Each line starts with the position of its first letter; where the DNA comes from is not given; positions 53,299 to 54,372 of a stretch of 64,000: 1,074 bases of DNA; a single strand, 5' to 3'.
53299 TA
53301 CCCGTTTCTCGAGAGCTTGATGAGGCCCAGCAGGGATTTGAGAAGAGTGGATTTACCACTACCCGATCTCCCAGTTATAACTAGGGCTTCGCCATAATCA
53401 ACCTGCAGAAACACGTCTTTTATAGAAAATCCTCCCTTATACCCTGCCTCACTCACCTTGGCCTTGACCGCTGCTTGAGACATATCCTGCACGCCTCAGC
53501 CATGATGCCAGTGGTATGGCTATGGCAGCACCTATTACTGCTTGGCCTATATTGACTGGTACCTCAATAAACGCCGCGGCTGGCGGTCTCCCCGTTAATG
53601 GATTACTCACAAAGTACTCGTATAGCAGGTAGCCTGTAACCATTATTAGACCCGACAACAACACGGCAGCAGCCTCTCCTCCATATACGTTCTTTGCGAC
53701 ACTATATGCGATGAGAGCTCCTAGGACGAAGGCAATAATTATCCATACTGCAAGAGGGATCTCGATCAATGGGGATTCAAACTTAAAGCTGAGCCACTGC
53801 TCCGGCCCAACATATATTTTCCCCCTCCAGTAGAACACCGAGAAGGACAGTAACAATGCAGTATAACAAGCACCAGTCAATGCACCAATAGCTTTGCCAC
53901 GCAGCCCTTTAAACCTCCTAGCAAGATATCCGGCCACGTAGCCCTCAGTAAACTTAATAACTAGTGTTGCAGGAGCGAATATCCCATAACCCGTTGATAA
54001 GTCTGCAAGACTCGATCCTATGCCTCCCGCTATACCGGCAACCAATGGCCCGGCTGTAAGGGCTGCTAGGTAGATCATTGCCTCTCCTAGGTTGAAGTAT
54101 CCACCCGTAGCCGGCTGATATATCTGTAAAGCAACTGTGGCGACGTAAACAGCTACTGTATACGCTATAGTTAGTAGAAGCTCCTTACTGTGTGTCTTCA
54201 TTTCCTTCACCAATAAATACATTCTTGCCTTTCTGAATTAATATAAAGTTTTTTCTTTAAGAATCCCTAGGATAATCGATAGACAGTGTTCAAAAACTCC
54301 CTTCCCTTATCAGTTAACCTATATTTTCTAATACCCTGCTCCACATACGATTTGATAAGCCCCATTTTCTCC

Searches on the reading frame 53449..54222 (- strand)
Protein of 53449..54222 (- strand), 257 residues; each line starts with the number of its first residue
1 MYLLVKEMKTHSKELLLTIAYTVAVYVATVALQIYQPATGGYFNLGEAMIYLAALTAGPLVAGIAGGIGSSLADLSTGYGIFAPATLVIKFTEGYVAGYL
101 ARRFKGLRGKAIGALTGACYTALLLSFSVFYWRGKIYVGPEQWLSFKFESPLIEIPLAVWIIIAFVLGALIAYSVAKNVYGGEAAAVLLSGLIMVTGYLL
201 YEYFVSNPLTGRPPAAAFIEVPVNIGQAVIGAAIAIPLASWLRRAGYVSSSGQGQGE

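Call 9: search_protein_families(library=pfam, proteins=[window:53449-54222:-], max_evalue=0.01)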
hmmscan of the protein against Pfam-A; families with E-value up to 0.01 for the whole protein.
window:53449-54222:- (257 aa): 4 families
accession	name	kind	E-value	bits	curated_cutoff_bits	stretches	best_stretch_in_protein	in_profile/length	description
PF07155.17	ECF-ribofla_trS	-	2.3e-26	93.3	26.7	2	19-108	10-101/172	ECF-type riboflavin transporter, S component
PF12822.12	ECF_trnsprt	-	7.7e-05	23.2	30.7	1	24-131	7-121/169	ECF transporter, substrate-specific component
PF06305.16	LapA_dom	-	0.0018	18.6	28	1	153-175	15-37/64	Lipopolysaccharide assembly protein A domain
PF12670.12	DUF3792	-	0.0035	17.9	31.3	1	80-134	35-89/115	Protein of unknown function (DUF3792)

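Call 15: search_protein_families(library=ncbifam, proteins=[window:53449-54222:-], max_evalue=0.01)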
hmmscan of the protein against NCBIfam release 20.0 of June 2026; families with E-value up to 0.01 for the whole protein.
window:53449-54222:- (257 aa): 3 families
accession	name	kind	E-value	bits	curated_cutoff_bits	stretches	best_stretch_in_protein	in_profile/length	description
TIGR04002.1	TIGR04002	hypoth_equivalog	1.2e-09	38.5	120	1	30-91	11-72/151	TIGR04002 family protein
TIGR04522.1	EcfS_MSC_0063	hypoth_equivalog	0.0013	18.7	60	1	17-101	10-95/152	putative energy coupling factor transporter S component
TIGR04518.1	ECF_S_folT_fam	subfamily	0.0013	18.5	60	1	16-177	7-159/163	folate family ECF transporter S component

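Call 21: search_solved_structures(query=window:53449-54222:-, max_evalue=10, show_alignments=2)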
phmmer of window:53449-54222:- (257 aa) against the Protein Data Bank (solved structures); distinct sequences matched with E-value up to 10: 4.
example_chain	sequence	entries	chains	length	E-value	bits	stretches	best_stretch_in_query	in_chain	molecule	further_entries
4hzu_S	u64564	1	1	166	3e-09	40.2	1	18-122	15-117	Predicted membrane protein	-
9kvx_B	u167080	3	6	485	0.057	16.3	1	48-131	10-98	Calcium/manganese antiporter SLC30A10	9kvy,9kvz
3gsd_A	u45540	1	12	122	0.54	13.1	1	106-148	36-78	Divalent-cation tolerance protein cutA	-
2zom_A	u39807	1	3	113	1.1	12.1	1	104-154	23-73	Protein CutA, chloroplast, putative, expressed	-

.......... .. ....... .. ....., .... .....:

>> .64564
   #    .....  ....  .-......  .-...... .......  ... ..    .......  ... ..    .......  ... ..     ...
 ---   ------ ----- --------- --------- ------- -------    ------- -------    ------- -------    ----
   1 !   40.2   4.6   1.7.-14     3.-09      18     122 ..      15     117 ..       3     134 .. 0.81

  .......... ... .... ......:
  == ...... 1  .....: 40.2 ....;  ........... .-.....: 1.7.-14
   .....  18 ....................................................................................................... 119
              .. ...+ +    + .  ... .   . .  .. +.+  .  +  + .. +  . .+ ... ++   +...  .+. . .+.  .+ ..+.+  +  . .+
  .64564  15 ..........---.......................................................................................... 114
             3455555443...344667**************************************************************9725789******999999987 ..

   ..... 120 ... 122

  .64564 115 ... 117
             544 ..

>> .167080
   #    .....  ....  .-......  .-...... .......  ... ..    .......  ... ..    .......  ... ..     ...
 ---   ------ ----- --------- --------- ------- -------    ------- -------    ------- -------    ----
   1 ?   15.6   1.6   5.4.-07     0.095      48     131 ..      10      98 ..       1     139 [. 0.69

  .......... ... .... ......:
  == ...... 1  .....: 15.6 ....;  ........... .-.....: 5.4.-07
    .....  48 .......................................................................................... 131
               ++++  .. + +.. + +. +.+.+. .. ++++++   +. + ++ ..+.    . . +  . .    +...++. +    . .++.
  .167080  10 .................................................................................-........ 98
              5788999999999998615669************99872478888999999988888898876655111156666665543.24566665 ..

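Call 46: search_solved_structures(query=A3, max_evalue=10, show_alignments=1)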
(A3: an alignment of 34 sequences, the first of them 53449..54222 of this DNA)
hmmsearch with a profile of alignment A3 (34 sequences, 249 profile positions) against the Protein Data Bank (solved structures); distinct sequences matched with E-value up to 10: 1.
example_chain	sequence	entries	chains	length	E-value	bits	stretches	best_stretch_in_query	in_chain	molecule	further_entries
4hzu_S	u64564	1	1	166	2e-16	63.7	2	11-105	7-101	Predicted membrane protein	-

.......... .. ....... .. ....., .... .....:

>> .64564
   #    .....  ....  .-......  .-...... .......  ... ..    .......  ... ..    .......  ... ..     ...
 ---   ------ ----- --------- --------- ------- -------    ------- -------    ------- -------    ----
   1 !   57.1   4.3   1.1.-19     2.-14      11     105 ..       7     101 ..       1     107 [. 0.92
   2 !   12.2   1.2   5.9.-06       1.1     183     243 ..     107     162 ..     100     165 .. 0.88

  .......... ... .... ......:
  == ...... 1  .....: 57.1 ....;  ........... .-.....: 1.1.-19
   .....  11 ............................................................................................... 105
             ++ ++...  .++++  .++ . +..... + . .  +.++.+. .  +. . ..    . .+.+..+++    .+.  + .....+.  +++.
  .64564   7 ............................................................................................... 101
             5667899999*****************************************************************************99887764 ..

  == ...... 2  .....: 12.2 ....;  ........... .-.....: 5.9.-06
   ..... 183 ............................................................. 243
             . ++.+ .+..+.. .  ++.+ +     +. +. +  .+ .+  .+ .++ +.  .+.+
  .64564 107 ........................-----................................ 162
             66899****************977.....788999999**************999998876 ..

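Call 61: find_homologous_proteins(query=A3, max_evalue=0.00001)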
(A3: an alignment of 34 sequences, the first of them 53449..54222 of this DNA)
Query A3 (34 sequences) (257 aa, profile of the alignment): 1692 proteins with E <= 0.00001 among 8000 candidates; the best 120 are listed.
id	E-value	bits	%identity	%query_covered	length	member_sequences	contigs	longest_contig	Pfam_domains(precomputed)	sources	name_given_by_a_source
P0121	8.4e-103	361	37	90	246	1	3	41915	PF07155.18,PF12822.13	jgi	jgi:uncharacterized membrane protein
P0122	1.1e-102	361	37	92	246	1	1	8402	PF07155.18,PF12822.13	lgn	-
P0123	2.1e-102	360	38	93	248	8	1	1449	PF07155.18,PF12822.13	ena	-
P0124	2.9e-102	360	39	94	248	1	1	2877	PF07155.18,PF12822.13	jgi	jgi:uncharacterized membrane protein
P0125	4.4e-102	359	38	90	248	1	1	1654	PF07155.18,PF12822.13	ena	-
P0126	5.1e-102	359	38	94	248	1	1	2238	PF07155.18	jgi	jgi:uncharacterized membrane protein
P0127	5.2e-102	359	37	94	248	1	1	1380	PF07155.18,PF12822.13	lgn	-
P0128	5.9e-102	359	38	90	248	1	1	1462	PF07155.18,PF12822.13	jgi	-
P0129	6.0e-102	359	37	94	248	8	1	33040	PF07155.18,PF12822.13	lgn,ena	-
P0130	6.0e-102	359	39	90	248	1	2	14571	PF07155.18,PF12822.13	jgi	jgi:uncharacterized membrane protein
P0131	6.7e-102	358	39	94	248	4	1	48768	PF07155.18,PF12822.13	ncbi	-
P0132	7.0e-102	358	38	94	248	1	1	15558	PF07155.18,PF12822.13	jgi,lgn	-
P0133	1.4e-101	357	37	94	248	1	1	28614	PF07155.18,PF12822.13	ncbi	-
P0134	1.5e-101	357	37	91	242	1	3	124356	PF07155.18,PF12822.13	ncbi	ncbi:MAG: ECF transporter S component [Candidatus Bathyarchaeia archaeon]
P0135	1.6e-101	357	39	94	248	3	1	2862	PF07155.18,PF12822.13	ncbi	-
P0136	1.8e-101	357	35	93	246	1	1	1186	PF07155.18,PF12822.13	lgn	-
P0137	2.2e-101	357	37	94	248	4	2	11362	PF07155.18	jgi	jgi:uncharacterized membrane protein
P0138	2.5e-101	357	36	94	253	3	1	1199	PF07155.18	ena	-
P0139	2.6e-101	357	38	93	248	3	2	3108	PF07155.18,PF12822.13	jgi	jgi:uncharacterized membrane protein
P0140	2.8e-101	356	39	93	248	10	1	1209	PF07155.18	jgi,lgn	-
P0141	2.9e-101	356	37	93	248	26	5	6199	PF07155.18,PF12822.13,PF07694.18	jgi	-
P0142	3.2e-101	356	38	90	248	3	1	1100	PF07155.18,PF12822.13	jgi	-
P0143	3.2e-101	356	40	94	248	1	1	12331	PF07155.18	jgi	jgi:uncharacterized membrane protein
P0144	3.4e-101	356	38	90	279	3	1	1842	PF07155.18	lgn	-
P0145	3.5e-101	356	39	92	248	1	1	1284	PF07155.18,PF12822.13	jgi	-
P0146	3.6e-101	356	37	90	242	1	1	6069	PF07155.18,PF12822.13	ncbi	ncbi:MAG: ECF transporter S component [Candidatus Bathyarchaeia archaeon]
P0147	3.6e-101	356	39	93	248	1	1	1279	PF07155.18,PF12822.13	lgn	-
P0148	3.8e-101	356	38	94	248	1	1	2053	PF07155.18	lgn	-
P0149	4.5e-101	356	38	90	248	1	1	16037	PF07155.18,PF12822.13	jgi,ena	-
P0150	4.8e-101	356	38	88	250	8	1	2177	PF07155.18,PF12822.13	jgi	-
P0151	6.1e-101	355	38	94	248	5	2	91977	PF07155.18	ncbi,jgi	-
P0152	6.7e-101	355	39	93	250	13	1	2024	PF07155.18,PF12822.13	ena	-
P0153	6.8e-101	355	38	89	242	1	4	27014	PF07155.18,PF12822.13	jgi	jgi:uncharacterized membrane protein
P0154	6.8e-101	355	39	94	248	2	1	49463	PF07155.18,PF12822.13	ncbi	-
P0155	7.3e-101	355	38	94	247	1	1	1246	PF07155.18,PF12822.13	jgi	jgi:uncharacterized membrane protein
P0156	8.2e-101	355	37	94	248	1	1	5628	PF07155.18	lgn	-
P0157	8.8e-101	355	38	94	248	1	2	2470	PF07155.18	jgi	-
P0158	9.7e-101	355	41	89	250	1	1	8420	PF07155.18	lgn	-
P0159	1.3e-100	354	37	93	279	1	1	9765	PF07155.18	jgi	jgi:uncharacterized membrane protein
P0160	1.5e-100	354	38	89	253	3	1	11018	PF07155.18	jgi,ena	-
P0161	1.5e-100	354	39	93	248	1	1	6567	PF07155.18,PF12822.13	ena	-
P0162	1.9e-100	354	38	88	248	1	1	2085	PF07155.18,PF12822.13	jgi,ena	-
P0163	2.0e-100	354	38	94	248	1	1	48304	PF07155.18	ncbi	-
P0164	2.1e-100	354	37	94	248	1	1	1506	PF07155.18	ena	-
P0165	2.1e-100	354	37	94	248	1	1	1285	PF07155.18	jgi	-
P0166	2.6e-100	353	36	93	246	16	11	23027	PF07155.18,PF12822.13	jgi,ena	jgi:uncharacterized membrane protein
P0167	3.0e-100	353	39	93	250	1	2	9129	PF07155.18,PF12822.13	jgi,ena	jgi:uncharacterized membrane protein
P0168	3.1e-100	353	38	95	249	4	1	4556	PF07155.18,PF12822.13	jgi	jgi:uncharacterized membrane protein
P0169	3.2e-100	353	37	94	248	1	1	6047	PF07155.18,PF12822.13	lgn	-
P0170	3.3e-100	353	38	93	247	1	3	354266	PF07155.18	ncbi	ncbi:MAG: ECF transporter S component [Candidatus Bathyarchaeia archaeon]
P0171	3.4e-100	353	40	96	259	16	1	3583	PF07155.18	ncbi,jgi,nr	ncbi:MAG TPA: hypothetical protein ENG65_00140 [Candidatus Bathyarchaeota archaeon]|nr:hypothetical 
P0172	3.8e-100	353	38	90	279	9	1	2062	PF07155.18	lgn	-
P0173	4.2e-100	353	36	93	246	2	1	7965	PF07155.18,PF12822.13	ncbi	ncbi:MAG: ECF transporter S component [Candidatus Bathyarchaeia archaeon]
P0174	4.2e-100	353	38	94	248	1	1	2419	PF07155.18,PF12822.13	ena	-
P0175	4.3e-100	353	40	90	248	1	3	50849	PF07155.18,PF12822.13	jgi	jgi:uncharacterized membrane protein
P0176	4.3e-100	353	38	89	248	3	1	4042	PF07155.18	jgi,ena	-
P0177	5.1e-100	352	38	88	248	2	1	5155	PF07155.18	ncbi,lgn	ncbi:MAG: ECF transporter S component [Candidatus Bathyarchaeia archaeon]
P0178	5.3e-100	352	38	94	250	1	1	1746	PF07155.18,PF12822.13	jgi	jgi:uncharacterized membrane protein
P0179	5.4e-100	352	35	93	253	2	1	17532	PF07155.18,PF12822.13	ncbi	ncbi:MAG: ECF transporter S component [Candidatus Bathyarchaeota archaeon]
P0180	5.9e-100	352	38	90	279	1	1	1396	PF07155.18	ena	-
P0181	6.4e-100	352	38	90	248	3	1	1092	PF07155.18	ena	-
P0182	6.5e-100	352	37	90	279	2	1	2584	PF07155.18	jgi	-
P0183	7.1e-100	352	38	90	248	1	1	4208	PF07155.18,PF12822.13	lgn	-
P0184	7.3e-100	352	38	94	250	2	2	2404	PF07155.18,PF12822.13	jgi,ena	-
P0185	8.1e-100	352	39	92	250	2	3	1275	PF07155.18,PF12822.13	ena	-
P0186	9.1e-100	352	39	93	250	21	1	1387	PF07155.18,PF12822.13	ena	-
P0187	9.1e-100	351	36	94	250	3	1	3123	PF07155.18,PF12822.13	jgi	-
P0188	9.3e-100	351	39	89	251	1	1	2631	PF07155.18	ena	-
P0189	1.0e-99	351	37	94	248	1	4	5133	PF07155.18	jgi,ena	-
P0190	1.1e-99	351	39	94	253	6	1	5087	PF07155.18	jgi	-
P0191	1.2e-99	351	38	90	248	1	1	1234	PF07155.18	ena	-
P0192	1.2e-99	351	35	94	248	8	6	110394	PF07155.18,PF12822.13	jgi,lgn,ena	jgi:uncharacterized membrane protein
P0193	1.3e-99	351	36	94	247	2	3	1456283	PF07155.18,PF12822.13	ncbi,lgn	ncbi:MAG: ECF transporter S component [Candidatus Bathyarchaeia archaeon]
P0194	1.3e-99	351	36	93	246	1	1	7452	PF07155.18,PF12822.13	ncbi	ncbi:MAG: ECF transporter S component [Candidatus Bathyarchaeales archaeon]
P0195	1.3e-99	351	39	90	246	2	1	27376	PF07155.18,PF12822.13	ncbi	-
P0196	1.4e-99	351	38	92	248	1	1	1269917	PF07155.18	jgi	jgi:uncharacterized membrane protein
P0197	1.4e-99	351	37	94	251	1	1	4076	PF07155.18,PF12822.13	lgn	-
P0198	1.4e-99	351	40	90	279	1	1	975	PF07155.18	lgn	-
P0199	1.5e-99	351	36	92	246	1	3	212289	PF07155.18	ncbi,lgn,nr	ncbi:MAG: ECF transporter S component [Nitrososphaerota archaeon]|nr:ECF transporter S component [Ca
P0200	1.7e-99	351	39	90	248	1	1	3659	PF07155.18,PF12822.13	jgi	jgi:uncharacterized membrane protein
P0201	1.8e-99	351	37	94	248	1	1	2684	PF07155.18,PF12822.13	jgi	-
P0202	1.8e-99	350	39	92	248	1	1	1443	PF07155.18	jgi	-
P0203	1.9e-99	350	37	94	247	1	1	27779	PF07155.18,PF12822.13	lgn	-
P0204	1.9e-99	350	37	94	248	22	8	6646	PF07155.18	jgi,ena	-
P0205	2.0e-99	350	37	94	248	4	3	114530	PF07155.18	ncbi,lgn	-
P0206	3.1e-99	350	34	94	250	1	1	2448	PF07155.18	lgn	-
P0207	3.3e-99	350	36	94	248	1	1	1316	PF07155.18,PF12822.13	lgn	-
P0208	3.4e-99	350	38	90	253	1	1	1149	PF07155.18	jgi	jgi:uncharacterized membrane protein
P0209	3.4e-99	350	41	92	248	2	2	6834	PF07155.18,PF12822.13,PF07694.18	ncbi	-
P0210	3.6e-99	350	38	90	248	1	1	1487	PF07155.18,PF12822.13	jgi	-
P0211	3.7e-99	350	39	89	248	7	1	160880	PF07155.18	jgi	jgi:uncharacterized membrane protein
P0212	4.6e-99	349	39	92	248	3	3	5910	PF07155.18,PF12822.13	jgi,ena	-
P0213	5.3e-99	349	41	89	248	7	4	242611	PF07155.18,PF12822.13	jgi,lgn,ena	jgi:uncharacterized membrane protein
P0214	5.8e-99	349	36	94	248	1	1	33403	PF07155.18,PF12822.13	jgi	jgi:uncharacterized membrane protein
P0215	6.1e-99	349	38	89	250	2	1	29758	PF07155.18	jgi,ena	-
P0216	6.1e-99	349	36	94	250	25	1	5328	PF07155.18,PF12822.13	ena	-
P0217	6.7e-99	349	35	92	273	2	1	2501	PF07155.18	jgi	jgi:uncharacterized membrane protein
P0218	7.6e-99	348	38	90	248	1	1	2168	PF07155.18,PF12822.13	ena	-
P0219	8.0e-99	348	37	90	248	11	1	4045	PF07155.18,PF12822.13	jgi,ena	-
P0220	9.2e-99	348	37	89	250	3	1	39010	PF07155.18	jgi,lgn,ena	-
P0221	1.1e-98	348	36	92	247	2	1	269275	PF07155.18,PF12822.13,PF07694.18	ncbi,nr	ncbi:ECF transporter S component [Candidatus Bathyarchaeota archaeon A05DMB-5]|nr:ECF transporter S 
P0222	1.2e-98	348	38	90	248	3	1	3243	PF07155.18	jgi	jgi:uncharacterized membrane protein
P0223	1.2e-98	348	35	94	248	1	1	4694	PF07155.18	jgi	-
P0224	1.3e-98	348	37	90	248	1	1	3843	PF07155.18,PF12822.13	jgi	jgi:uncharacterized membrane protein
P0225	1.3e-98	348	39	89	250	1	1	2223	PF07155.18,PF12822.13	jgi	jgi:uncharacterized membrane protein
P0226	1.7e-98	347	38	95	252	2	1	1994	PF07155.18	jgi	-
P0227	2.3e-98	347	38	88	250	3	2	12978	PF07155.18,PF12822.13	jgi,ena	-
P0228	2.4e-98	347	38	93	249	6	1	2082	PF07155.18,PF12822.13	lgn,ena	-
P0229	2.5e-98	347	38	92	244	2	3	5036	PF07155.18,PF12822.13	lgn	-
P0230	2.5e-98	347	38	94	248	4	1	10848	PF07155.18,PF12822.13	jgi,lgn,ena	-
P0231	2.9e-98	347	36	92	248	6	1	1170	PF07155.18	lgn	-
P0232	3.7e-98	346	37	92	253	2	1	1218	PF07155.18,PF12822.13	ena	-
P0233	4.7e-98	346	39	87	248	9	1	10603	PF07155.18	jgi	-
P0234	5.0e-98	346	38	89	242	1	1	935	PF07155.18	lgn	-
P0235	5.0e-98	346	34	95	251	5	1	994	PF07155.18,PF12822.13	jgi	jgi:uncharacterized membrane protein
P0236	6.4e-98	345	39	94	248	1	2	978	PF07155.18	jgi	-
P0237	7.0e-98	345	35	90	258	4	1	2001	PF07155.18,PF12822.13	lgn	-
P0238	9.1e-98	345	38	94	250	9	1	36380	PF07155.18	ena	-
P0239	1.1e-97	345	36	91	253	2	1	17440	PF07155.18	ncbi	-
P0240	1.1e-97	345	36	94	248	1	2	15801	PF07155.18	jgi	-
